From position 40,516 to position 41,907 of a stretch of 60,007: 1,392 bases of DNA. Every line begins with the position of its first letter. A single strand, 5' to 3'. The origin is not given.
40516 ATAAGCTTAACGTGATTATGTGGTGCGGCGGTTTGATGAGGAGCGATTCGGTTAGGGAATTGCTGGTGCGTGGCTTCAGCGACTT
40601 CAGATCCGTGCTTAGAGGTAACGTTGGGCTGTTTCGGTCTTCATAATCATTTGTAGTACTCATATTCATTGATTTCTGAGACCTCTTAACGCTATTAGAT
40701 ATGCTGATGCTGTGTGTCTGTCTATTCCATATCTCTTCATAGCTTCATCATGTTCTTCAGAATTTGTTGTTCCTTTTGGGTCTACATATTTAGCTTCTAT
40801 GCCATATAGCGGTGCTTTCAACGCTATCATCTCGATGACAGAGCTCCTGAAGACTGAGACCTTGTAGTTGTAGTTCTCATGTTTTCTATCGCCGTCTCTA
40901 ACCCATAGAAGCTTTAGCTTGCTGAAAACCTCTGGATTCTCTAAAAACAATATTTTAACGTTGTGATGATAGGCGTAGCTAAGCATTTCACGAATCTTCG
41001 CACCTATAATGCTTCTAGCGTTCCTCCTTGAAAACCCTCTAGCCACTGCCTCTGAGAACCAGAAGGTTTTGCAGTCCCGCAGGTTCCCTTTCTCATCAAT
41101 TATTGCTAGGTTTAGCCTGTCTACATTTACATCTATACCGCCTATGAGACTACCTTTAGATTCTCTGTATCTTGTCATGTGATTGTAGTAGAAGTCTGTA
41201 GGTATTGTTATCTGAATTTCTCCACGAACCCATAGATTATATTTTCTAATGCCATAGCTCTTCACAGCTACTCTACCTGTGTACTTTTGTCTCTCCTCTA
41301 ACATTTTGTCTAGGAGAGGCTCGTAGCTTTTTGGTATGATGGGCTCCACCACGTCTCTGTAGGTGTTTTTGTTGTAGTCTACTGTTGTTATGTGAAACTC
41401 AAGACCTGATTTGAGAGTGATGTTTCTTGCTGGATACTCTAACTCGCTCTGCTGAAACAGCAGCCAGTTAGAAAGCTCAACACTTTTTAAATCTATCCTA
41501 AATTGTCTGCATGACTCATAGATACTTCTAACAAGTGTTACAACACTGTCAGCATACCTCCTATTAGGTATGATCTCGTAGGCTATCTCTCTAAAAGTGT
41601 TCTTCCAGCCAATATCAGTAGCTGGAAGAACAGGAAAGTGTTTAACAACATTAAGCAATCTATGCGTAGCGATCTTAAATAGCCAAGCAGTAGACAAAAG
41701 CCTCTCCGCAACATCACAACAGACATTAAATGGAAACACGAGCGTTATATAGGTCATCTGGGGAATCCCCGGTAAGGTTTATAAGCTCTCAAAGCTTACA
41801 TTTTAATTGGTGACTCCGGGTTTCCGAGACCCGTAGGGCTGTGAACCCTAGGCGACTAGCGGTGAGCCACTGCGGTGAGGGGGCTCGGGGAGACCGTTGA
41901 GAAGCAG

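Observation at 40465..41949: TnpB-like element with a conserved structured module that appears to be transcribed divergently and outward across the element end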

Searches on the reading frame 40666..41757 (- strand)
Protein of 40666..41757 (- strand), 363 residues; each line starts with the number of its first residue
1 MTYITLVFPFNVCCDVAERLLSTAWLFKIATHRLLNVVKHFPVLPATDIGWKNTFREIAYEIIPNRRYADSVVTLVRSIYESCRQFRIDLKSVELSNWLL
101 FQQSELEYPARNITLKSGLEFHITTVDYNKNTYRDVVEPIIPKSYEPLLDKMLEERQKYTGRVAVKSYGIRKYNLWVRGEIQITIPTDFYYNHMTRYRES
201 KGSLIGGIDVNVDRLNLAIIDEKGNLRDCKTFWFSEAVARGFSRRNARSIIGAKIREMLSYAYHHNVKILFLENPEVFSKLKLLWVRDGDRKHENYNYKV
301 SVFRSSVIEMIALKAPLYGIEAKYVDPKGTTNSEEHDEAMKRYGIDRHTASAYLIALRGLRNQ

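Call 3: search_protein_families(library=pfam, proteins=[window:40666-41757:-], max_evalue=10)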
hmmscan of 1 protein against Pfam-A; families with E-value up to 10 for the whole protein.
window:40666-41757:- (363 aa): 1 family
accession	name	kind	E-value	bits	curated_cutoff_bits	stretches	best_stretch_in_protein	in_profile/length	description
PF07282.18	Cas12f1-like_TNB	-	0.15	12.6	26.3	1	307-332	4-29/60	Cas12f1-like, TNB domain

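Call 4: search_protein_families(library=ncbifam, proteins=[window:40666-41757:-], max_evalue=10)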
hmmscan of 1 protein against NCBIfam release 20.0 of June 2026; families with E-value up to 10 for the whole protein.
window:40666-41757:- (363 aa): 3 families
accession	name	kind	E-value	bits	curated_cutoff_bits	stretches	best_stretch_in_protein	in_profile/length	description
TIGR01766.2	TIGR01766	domain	0.0095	16.4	32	1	292-330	42-81/82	IS200/IS605 family accessory protein TnpB-related protein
NF049972.1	CRISPR_Cas12f2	exception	0.012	14.4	450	1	278-332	420-474/524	type V CRISPR-associated effector Cas12f2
NF040570.1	guided_TnpB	subfamily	0.05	12.9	100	1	307-332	322-347/389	RNA-guided endonuclease TnpB family protein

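Call 12: find_homologous_proteins(query=window:40666-41757:-)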
Query window:40666-41757:- (363 aa): 956 proteins with E <= 0.001 among 4546 candidates; the best 120 are listed.
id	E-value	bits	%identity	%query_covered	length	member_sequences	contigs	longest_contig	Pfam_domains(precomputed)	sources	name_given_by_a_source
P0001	8.6e-228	773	93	100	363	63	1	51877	PF27229.1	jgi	jgi:hypothetical protein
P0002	4.5e-220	748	90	100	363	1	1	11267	PF27229.1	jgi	-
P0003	3.2e-218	742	90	100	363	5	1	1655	PF27229.1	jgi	-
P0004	1.9e-213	726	87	100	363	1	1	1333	PF27229.1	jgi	jgi:hypothetical protein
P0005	3.2e-209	712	86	100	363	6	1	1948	PF27229.1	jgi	-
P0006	2.3e-205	700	82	100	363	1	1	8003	PF27229.1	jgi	-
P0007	1.5e-203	694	82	100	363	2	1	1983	PF27229.1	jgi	jgi:hypothetical protein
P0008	6.4e-203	692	82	100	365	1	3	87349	PF27229.1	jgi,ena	-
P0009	2.3e-201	687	80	100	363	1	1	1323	PF27229.1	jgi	jgi:hypothetical protein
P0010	5.0e-201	685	80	100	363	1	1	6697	PF27229.1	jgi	-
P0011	1.1e-200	684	80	100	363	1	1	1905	PF27229.1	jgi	-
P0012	2.7e-200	683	80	99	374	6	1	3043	PF27229.1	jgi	-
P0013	1.1e-199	681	80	100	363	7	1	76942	PF27229.1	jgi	jgi:hypothetical protein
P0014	3.0e-198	676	79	100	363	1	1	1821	PF27229.1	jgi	jgi:hypothetical protein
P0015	1.7e-196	671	79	100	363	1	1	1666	PF27229.1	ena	-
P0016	3.6e-196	669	78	100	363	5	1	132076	PF27229.1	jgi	jgi:hypothetical protein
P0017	5.7e-194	662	78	100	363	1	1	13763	PF27229.1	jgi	jgi:hypothetical protein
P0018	9.0e-194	662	77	100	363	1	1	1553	PF27229.1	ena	-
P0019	1.8e-193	661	77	100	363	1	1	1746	PF27229.1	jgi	jgi:hypothetical protein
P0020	1.0e-191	655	77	100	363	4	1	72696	PF27229.1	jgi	-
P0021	5.7e-191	652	76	100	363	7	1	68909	PF27229.1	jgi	-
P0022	8.8e-191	652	78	100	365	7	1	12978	PF27229.1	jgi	-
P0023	2.3e-190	650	76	100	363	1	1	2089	PF27229.1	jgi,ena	-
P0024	2.4e-189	647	76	100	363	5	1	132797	PF27229.1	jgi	jgi:hypothetical protein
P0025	3.1e-189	647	76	100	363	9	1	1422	PF27229.1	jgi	jgi:hypothetical protein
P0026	3.9e-189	646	78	98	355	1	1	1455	PF27229.1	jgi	jgi:hypothetical protein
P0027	1.0e-188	645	76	99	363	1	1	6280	PF27229.1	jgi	jgi:hypothetical protein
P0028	1.1e-188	645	75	100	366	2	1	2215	PF27229.1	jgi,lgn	jgi:hypothetical protein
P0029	1.4e-188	644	75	100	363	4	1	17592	PF27229.1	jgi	jgi:IS605 OrfB family transposase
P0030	1.5e-188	644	76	100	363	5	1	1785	PF27229.1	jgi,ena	-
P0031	6.3e-188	642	75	100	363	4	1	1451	PF27229.1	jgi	jgi:hypothetical protein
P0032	1.4e-187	641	75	100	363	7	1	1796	PF27229.1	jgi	jgi:hypothetical protein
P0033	1.6e-187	641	76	100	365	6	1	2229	PF27229.1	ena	-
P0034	6.8e-187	639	74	100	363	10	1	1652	PF27229.1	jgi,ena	-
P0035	2.5e-186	637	73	100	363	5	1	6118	PF27229.1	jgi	-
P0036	3.8e-186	637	74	100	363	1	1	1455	PF27229.1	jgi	jgi:hypothetical protein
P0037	1.1e-185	635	75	100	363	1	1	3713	PF27229.1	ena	-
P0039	1.6e-185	634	74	100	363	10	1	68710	PF27229.1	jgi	jgi:hypothetical protein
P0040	1.8e-185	634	74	100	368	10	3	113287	PF27229.1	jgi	jgi:hypothetical protein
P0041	2.0e-185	634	79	94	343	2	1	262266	PF27229.1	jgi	jgi:hypothetical protein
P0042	6.4e-185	632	76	100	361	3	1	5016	PF27229.1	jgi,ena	-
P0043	8.5e-185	632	74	100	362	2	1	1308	PF27229.1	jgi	jgi:hypothetical protein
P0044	2.0e-184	631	74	99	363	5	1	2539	PF27229.1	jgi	-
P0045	2.2e-184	631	74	100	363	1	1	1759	PF27229.1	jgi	jgi:hypothetical protein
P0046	4.4e-184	630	73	100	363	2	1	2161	PF27229.1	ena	-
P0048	8.4e-184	629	72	100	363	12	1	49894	PF27229.1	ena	-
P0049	1.5e-183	628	73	100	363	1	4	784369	PF27229.1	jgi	jgi:hypothetical protein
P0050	1.6e-183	628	74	100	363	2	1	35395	PF27229.1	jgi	jgi:hypothetical protein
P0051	4.3e-183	626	75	100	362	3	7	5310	PF27229.1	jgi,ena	jgi:hypothetical protein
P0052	9.6e-183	625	73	100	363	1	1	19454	PF27229.1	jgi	-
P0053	2.4e-182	624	79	94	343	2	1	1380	PF27229.1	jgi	jgi:transposase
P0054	2.7e-182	624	73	99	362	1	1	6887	PF27229.1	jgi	jgi:hypothetical protein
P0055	5.5e-182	623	74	100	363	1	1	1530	PF27229.1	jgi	-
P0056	1.2e-181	622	73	99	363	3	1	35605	PF27229.1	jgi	jgi:hypothetical protein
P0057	1.3e-181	622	72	100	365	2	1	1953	PF27229.1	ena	-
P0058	4.6e-181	620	73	99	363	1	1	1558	PF27229.1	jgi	jgi:hypothetical protein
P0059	6.4e-181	619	73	100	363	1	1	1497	PF27229.1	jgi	jgi:hypothetical protein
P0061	1.8e-180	618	72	100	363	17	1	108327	PF27229.1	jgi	-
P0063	6.6e-180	616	72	100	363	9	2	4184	PF27229.1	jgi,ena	jgi:hypothetical protein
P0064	1.6e-179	615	72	100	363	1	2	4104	PF27229.1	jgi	jgi:hypothetical protein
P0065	1.1e-178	612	71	100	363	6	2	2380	PF27229.1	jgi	jgi:hypothetical protein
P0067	7.1e-178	609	72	99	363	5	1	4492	PF27229.1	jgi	jgi:hypothetical protein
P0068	6.0e-175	600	70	100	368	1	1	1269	PF27229.1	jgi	jgi:hypothetical protein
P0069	6.7e-175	599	75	94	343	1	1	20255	PF27229.1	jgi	jgi:hypothetical protein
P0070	1.4e-174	598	71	100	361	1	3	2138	PF27229.1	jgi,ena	jgi:hypothetical protein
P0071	2.9e-172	591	74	94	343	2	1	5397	PF27229.1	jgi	jgi:hypothetical protein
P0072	4.3e-172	590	69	100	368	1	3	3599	PF27229.1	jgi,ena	-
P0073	6.2e-172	590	74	94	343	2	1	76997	PF27229.1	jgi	jgi:hypothetical protein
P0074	1.2e-171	589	73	94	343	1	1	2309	PF27229.1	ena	-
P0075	1.7e-171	588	69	100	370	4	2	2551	PF27229.1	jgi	-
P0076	2.6e-171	588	70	100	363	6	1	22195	PF27229.1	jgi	jgi:hypothetical protein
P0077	3.0e-171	587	73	94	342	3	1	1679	PF27229.1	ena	-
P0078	3.2e-171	587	68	100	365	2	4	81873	PF27229.1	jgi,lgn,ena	-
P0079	1.0e-170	586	69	100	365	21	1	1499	PF27229.1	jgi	jgi:hypothetical protein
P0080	1.1e-169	582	65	100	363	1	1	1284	PF27229.1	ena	-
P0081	1.7e-169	582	73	94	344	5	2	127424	PF27229.1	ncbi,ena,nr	ncbi:MAG: hypothetical protein LM572_04060 [Ignisphaera sp.]|nr:hypothetical protein [Ignisphaera sp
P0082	1.1e-168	579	66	100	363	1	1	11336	PF27229.1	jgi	-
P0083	1.2e-168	579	69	99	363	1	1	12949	PF27229.1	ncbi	-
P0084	1.7e-168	578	68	99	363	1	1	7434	PF27229.1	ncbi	-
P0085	7.9e-168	576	64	100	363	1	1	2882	PF27229.1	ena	-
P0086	2.3e-167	575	66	100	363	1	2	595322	PF27229.1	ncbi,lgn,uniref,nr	ncbi:hypothetical protein [Vulcanisaeta sp. JCM 14467]|uniref:hypothetical protein n=1 Tax=Vulcanisa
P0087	4.6e-167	574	66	100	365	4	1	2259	PF27229.1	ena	-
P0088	1.6e-166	572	67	100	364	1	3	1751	PF27229.1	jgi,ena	-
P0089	2.0e-166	572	66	100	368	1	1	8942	PF27229.1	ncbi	-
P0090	5.4e-166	570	72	94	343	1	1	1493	PF27229.1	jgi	jgi:hypothetical protein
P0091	2.0e-165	568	64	100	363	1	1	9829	PF27229.1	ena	-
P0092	3.3e-165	568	66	99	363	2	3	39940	PF27229.1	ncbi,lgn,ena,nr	ncbi:MAG: hypothetical protein F7B17_05875 [Desulfurococcales archaeon]|nr:hypothetical protein [Des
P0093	4.1e-165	567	66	99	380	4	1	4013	PF27229.1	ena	-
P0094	1.1e-164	566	67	99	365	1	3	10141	PF27229.1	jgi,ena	-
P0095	2.1e-164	565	68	99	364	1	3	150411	PF27229.1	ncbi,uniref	ncbi:MAG: hypothetical protein QXP97_07535 [Desulfurococcus sp.]|uniref:hypothetical protein n=1 Tax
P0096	3.6e-164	564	66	100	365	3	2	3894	PF27229.1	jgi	-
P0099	5.2e-164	564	66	100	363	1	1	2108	PF27229.1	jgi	-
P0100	5.8e-164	564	65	100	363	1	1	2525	PF27229.1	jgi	-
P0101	9.2e-164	563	66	99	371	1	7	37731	PF27229.1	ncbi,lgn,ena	-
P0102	1.3e-163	562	65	100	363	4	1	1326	PF27229.1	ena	-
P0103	2.7e-163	561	63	100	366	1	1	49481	PF27229.1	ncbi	-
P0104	2.9e-163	561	67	99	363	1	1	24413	PF27229.1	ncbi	-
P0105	3.1e-163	561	65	100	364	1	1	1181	PF27229.1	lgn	-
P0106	4.1e-163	561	66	99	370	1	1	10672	PF27229.1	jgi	-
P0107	4.4e-163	561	77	87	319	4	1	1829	PF27229.1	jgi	jgi:hypothetical protein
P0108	5.6e-163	560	64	100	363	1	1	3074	PF27229.1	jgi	-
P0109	6.3e-163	560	66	99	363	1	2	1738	PF27229.1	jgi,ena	-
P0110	7.9e-163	560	68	99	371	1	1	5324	PF27229.1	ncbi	-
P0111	8.5e-163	560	65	100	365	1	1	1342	PF27229.1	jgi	jgi:hypothetical protein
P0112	9.6e-163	560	66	99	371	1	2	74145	PF27229.1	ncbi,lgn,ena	-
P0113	1.8e-162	559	63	99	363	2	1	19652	PF27229.1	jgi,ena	-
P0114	2.9e-162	558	64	99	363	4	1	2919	PF27229.1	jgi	-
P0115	3.4e-162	558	66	99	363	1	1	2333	PF27229.1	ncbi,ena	-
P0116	3.7e-162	558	64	100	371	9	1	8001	PF27229.1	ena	-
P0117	4.7e-162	557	65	99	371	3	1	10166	PF27229.1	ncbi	-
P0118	6.0e-162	557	64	99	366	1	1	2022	PF27229.1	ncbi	-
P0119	8.4e-162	556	65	100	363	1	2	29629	PF27229.1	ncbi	-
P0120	1.3e-161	556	64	99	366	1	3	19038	PF27229.1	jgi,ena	-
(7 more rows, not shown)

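Call 29: search_solved_structures(query=A3, max_evalue=10, show_alignments=2)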
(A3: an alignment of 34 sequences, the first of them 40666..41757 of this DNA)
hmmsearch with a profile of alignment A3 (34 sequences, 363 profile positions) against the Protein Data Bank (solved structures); distinct sequences matched with E-value up to 10: 0.

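Call 34: search_protein_representatives(protein=window:40666-41757:-)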
Query: 363 residues. Proteins with E-value up to 0.001 (for the whole library): 211; up to 1e-10: 103; up to 1e-30: 34. The best 150 are listed.
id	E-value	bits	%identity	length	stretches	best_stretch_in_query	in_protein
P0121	1.2e-152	524.6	62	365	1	2-363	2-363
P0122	5.3e-94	331.7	45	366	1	3-360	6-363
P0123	8.7e-89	314.6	45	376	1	1-361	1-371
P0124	1.6e-88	313.7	62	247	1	137-362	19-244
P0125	1.7e-85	303.7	46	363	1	3-362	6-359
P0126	1.7e-82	293.9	43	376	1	2-360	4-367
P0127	4.7e-68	246.4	48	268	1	58-300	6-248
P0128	4.8e-62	226.6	46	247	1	5-240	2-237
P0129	9.2e-61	222.4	60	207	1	194-359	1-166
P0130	8.2e-60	219.3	75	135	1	152-282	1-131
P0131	1.7e-58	214.9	46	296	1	51-260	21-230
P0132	4.6e-57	210.2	64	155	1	1-151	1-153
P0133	1.9e-53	198.4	40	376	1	54-359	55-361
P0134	9.9e-52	192.7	62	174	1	56-194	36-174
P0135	1.6e-51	192.0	51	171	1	194-361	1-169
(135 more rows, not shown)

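Call 36: search_protein_families(library=pfam, alignment_id=A5, max_evalue=0.01)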
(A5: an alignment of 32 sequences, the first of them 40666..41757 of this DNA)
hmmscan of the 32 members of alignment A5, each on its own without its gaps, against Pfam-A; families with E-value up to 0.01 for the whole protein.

A. member 1, window:40666-41757:- (363 aa): 0 families

B. families by the number of members that match (of 32 scanned): 2 families
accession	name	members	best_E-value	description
PF07282.18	Cas12f1-like_TNB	2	0.0021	Cas12f1-like, TNB domain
PF22126.3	C2c1_RuvC-like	1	0.0065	C2c1 CRISPR-Cas endonuclease, RuvC-like domain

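Call 37: predict_structure(alignment_id=A3)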
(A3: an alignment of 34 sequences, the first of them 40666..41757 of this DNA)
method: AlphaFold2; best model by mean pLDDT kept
length: 363 residues; sequences in the alignment: 34
mean_pLDDT: 72.2   pTM: 0.55
mean pLDDT of the five models: 72.2, 72.0, 71.6, 70.3, 67.4
residues with pLDDT >= 90: 81; 70-90: 148; 50-70: 64; < 50: 70
segments of 3 or more residues with pLDDT < 50: 196-201, 273-331, 359-363
pLDDT, mean of each block of 10 residues (from residue 1): 75 93 93 88 70 90 93 86 74 73 82 92 95 94 83 92 86 85 81 53 66 72 75 72 68 74 66 45 35 38 43 40 35 69 73 57 39
secondary structure, 60 per line:
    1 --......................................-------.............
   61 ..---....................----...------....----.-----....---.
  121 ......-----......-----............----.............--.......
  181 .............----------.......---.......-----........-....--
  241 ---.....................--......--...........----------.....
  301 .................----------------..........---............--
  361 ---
elements in order: E3-13 H14-40 H48-62 H66-85 E99-102 E113-116 E120-126 E132-137 H143-154 E159-171 E174-186 H187-193 E204-210 E214-220 E226-233 H235-238 H244-264 E267-272 H275-285 H296-317 H334-343 H347-358

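Call 40: find_related_loci(query=A3, collection=genome_contigs, flank=4000)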
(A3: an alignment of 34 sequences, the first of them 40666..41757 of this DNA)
Query A3 (363 aa) in genome_contigs; peptide patterns used: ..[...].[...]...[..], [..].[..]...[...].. (x = any residue, [..] = any of these).
215 stretches matched a pattern; 96 encode a relative of the query (tblastn E <= 1e-3); the best 80 are kept; 80 distinct loci.
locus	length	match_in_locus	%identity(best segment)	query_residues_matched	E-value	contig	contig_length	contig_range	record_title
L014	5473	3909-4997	92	1-363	0e+0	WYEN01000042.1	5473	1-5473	MAG: Desulfurococcales archaeon isolate EvPrim.Bin15 NODE_1949_length_5473_cov_31.173, whole genome shotgun sequence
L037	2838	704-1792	89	1-363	0e+0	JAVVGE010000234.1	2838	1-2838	MAG: Desulfurococcales archaeon isolate PSS.bin.19 NODE_5124_length_2838_cov_71.070787, whole genome shotgun sequence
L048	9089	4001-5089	81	1-363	0e+0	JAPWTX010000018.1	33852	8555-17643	MAG: Ignisphaera sp. isolate RSNS13 scaffold_130_c1, whole genome shotgun sequence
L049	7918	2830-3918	73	1-363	0e+0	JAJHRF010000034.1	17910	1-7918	MAG: Desulfurococcaceae archaeon isolate Bin S23 scaffold_615_c1, whole genome shotgun sequence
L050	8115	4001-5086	73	2-362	0e+0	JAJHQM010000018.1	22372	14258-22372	MAG: Ignisphaera sp. isolate Bin S33 scaffold_154_c3, whole genome shotgun sequence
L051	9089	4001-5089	66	1-363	2e-172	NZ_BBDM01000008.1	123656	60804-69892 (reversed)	Vulcanisaeta sp. JCM 14467, whole genome shotgun sequence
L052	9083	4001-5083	66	1-361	1e-171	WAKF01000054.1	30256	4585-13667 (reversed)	MAG: Aeropyrum sp. isolate S012_63_esom k151_31091, whole genome shotgun sequence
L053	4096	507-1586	66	1-360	6e-177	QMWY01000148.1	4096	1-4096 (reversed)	MAG: Thermoprotei archaeon isolate B45_G16 B45_Guay16_scaffold_26434, whole genome shotgun sequence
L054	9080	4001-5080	67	1-360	1e-170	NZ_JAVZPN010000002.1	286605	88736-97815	MAG: Desulfurococcus sp. isolate DRTY-7_201601_bins_7 DRTY-7_201601_bins_7_scaffold_2, whole genome shotgun sequence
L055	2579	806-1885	66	1-360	0e+0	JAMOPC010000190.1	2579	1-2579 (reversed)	MAG: Desulfurococcales archaeon isolate 4559-240_metabat1_scaf2bin.015 4559-240_scaffold_24617_c1, whole genome shotgun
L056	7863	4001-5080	66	1-360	1e-168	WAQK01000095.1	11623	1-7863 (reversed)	MAG: Pyrodictiaceae archaeon isolate S146_92_esom k151_713419, whole genome shotgun sequence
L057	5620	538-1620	65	1-361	1e-167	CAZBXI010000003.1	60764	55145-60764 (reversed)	MAG TPA_asm: uncultured Desulfurococcales archaeon isolate binchicken_co6_532 genome assembly, contig: NODE_235_length_6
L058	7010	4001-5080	65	3-362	5e-166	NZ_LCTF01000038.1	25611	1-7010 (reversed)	Caldivirga sp. MU80 contig_100, whole genome shotgun sequence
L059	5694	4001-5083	64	1-361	3e-166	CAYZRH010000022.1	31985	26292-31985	MAG TPA_asm: uncultured Desulfurococcaceae archaeon isolate SRP141559_co1_67 genome assembly, contig: NODE_532_length_31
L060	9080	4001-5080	66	1-360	1e-165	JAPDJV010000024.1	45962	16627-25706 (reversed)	MAG: Thermoproteota archaeon isolate S9B2_HD70 c_000000000282, whole genome shotgun sequence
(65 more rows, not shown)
